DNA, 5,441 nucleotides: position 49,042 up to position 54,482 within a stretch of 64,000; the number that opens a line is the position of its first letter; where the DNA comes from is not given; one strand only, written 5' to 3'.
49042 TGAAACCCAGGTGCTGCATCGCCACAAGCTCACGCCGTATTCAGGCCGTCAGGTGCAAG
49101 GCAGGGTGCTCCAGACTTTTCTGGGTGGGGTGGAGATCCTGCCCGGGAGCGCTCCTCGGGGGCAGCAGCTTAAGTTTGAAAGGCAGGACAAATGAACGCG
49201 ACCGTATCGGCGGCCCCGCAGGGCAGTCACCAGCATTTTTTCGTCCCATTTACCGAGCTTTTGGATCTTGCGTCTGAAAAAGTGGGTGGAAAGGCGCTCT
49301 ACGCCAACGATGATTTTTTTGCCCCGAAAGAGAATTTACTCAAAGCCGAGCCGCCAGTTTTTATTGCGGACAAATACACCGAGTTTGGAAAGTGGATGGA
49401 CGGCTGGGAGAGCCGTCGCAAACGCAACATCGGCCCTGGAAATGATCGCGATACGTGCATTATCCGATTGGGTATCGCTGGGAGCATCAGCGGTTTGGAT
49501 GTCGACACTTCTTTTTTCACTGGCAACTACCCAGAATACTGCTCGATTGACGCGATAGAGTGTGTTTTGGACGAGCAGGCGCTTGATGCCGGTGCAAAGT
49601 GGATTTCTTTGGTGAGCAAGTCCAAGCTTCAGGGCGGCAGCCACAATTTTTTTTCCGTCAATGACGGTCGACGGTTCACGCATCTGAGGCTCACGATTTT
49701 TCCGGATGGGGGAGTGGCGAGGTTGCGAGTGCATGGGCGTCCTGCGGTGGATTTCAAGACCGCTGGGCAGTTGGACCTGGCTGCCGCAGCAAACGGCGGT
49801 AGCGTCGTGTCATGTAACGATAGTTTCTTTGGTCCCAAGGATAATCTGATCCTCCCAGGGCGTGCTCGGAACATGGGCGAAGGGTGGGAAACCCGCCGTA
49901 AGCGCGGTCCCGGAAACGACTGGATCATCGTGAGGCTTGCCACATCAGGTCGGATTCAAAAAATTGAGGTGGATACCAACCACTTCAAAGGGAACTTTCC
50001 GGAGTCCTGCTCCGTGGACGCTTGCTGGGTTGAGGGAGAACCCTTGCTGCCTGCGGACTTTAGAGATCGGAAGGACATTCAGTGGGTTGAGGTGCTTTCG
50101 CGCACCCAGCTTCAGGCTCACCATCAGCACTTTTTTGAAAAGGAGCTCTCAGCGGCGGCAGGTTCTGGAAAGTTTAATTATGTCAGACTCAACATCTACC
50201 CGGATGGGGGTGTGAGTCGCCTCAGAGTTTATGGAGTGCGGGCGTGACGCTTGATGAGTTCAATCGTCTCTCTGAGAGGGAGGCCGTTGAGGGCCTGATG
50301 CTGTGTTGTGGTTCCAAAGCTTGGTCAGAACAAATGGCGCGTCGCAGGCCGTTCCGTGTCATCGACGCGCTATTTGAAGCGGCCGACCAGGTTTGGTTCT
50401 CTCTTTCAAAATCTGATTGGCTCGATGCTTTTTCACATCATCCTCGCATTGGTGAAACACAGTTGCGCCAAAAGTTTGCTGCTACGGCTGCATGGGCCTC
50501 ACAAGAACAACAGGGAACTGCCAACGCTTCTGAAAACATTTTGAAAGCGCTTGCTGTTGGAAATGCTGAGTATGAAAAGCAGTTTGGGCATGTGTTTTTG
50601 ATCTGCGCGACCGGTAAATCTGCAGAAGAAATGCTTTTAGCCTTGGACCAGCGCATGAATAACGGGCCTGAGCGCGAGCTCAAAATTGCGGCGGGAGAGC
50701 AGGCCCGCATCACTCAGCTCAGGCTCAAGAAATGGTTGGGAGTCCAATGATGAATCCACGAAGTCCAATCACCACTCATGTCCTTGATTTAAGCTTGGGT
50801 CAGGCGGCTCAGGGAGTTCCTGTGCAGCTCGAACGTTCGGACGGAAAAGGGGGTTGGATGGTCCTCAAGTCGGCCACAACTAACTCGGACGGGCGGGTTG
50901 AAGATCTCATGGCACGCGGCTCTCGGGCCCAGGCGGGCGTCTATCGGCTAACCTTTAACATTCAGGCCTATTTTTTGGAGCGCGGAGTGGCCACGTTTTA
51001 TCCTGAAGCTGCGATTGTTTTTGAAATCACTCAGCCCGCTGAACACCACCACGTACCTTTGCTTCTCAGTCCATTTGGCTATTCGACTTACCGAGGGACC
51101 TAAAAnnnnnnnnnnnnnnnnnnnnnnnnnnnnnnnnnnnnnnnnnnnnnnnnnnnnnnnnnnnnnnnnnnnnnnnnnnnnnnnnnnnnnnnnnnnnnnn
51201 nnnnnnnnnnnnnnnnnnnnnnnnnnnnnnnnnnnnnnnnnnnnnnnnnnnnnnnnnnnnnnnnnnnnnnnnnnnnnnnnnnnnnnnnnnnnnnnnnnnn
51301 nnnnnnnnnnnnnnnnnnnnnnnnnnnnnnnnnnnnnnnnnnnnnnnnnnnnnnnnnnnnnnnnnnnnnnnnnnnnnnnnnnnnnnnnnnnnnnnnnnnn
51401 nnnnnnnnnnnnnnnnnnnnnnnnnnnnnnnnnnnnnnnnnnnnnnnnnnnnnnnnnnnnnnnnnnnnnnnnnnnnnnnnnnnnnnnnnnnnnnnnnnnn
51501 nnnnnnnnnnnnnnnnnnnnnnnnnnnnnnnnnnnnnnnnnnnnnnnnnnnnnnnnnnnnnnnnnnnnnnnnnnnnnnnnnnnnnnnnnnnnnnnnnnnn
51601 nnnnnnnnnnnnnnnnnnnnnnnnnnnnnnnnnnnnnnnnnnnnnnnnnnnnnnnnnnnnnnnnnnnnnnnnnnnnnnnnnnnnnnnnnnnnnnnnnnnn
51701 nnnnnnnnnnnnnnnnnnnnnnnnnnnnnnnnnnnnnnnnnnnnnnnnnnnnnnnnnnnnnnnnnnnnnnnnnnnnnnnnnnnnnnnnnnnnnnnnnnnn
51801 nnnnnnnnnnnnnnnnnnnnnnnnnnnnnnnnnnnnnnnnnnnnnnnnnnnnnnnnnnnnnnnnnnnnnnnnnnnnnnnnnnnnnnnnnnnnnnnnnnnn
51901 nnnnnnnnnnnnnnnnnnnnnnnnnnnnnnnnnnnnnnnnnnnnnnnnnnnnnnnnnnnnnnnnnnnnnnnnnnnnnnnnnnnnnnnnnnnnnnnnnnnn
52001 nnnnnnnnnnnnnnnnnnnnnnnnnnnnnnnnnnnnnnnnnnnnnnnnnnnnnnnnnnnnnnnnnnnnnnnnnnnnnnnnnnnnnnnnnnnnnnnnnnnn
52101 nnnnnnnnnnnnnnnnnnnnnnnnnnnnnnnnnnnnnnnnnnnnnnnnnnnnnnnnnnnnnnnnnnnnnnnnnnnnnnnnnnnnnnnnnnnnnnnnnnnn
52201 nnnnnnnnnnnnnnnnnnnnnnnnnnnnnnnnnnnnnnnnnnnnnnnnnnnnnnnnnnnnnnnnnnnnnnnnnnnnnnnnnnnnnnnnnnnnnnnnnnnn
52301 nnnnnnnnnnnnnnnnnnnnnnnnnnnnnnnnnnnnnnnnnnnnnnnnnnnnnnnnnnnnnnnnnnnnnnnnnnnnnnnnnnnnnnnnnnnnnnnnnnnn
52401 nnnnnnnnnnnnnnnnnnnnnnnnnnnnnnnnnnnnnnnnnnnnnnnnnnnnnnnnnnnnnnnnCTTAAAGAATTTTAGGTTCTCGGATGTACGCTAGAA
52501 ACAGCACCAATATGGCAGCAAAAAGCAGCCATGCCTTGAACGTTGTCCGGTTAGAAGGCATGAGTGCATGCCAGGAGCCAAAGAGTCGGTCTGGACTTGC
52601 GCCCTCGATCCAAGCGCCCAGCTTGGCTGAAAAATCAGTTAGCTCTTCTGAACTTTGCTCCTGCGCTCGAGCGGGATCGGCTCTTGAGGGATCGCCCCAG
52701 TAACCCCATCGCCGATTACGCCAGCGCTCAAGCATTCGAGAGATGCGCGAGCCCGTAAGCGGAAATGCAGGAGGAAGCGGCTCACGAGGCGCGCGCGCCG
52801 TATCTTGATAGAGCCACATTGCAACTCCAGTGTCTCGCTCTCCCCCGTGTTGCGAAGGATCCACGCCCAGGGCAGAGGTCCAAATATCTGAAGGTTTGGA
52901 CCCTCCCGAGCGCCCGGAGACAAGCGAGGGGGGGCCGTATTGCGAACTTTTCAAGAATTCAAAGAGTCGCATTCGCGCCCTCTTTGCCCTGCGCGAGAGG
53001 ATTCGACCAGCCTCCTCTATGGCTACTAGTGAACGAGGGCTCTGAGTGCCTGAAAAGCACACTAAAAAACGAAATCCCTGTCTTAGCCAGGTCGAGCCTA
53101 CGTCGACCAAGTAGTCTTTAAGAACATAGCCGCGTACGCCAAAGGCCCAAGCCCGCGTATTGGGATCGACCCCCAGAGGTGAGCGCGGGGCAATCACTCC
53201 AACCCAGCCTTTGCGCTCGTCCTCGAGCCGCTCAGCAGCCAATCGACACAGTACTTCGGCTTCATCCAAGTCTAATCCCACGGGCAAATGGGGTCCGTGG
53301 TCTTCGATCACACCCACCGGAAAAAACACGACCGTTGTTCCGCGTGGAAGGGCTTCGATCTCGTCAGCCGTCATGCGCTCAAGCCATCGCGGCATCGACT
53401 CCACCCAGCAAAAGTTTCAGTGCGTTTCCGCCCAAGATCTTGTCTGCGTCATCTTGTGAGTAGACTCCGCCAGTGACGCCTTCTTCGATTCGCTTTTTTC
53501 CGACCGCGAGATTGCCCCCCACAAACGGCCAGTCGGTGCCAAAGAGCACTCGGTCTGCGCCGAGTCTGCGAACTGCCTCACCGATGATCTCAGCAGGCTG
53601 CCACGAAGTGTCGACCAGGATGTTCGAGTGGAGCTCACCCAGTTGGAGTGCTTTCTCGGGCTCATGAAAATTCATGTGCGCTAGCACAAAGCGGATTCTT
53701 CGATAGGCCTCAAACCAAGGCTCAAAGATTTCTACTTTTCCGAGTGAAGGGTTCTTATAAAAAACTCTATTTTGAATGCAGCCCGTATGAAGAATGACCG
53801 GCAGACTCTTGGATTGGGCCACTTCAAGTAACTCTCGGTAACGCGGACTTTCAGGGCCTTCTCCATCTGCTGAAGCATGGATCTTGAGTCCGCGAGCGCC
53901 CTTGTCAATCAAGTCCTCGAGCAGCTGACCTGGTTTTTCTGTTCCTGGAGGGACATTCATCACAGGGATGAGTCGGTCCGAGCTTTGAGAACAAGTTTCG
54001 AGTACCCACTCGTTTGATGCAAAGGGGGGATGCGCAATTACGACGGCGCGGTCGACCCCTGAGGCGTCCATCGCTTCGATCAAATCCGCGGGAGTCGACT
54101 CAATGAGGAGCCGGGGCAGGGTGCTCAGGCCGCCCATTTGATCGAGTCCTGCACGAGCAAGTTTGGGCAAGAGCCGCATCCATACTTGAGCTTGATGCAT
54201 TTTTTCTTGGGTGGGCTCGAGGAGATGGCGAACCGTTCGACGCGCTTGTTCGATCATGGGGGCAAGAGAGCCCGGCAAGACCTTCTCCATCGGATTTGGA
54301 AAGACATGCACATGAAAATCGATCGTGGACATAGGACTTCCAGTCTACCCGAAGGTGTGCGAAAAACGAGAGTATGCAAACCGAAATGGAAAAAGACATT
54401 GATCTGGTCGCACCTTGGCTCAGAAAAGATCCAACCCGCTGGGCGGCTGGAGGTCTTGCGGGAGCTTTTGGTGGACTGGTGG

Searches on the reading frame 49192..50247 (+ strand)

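Call 13: search_protein_families(library=pfam, proteins=[window:49192-50247:+], max_evalue=0.001)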
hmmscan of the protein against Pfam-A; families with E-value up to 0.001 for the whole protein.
window:49192-50247:+ (351 aa): 1 family
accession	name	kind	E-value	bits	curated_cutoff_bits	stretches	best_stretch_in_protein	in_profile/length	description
PF03561.21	Allantoicase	-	9.8e-102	337.7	27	2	202-350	1-154/155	Allantoicase repeat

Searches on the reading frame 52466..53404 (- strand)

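Call 82: search_protein_families(library=pfam, proteins=[window:52466-53404:-], max_evalue=0.001)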
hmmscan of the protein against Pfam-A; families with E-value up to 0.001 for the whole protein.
window:52466-53404:- (312 aa): 1 family
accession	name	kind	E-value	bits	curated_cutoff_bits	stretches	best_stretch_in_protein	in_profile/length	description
PF02633.19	Creatininase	-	1.1e-24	87.7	31.3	1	9-249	1-225/238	Creatinine amidohydrolase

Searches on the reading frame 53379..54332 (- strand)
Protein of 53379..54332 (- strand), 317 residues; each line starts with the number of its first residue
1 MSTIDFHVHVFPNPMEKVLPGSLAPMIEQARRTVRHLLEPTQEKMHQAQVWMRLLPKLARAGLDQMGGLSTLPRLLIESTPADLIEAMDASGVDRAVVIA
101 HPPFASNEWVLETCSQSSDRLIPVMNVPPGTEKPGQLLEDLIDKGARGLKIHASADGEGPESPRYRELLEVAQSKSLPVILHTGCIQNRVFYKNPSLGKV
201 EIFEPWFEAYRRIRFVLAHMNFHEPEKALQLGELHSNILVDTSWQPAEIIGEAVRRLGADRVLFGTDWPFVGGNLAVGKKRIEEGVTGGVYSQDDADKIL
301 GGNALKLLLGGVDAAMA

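Call 82: search_protein_families(library=pfam, proteins=[window:53379-54332:-], max_evalue=0.001)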
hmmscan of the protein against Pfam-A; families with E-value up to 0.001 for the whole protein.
window:53379-54332:- (317 aa): 1 family
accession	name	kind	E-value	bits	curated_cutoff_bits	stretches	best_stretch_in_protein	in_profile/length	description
PF04909.20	Amidohydro_2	-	9.3e-33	114.6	26.4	1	4-308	1-287/289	Amidohydrolase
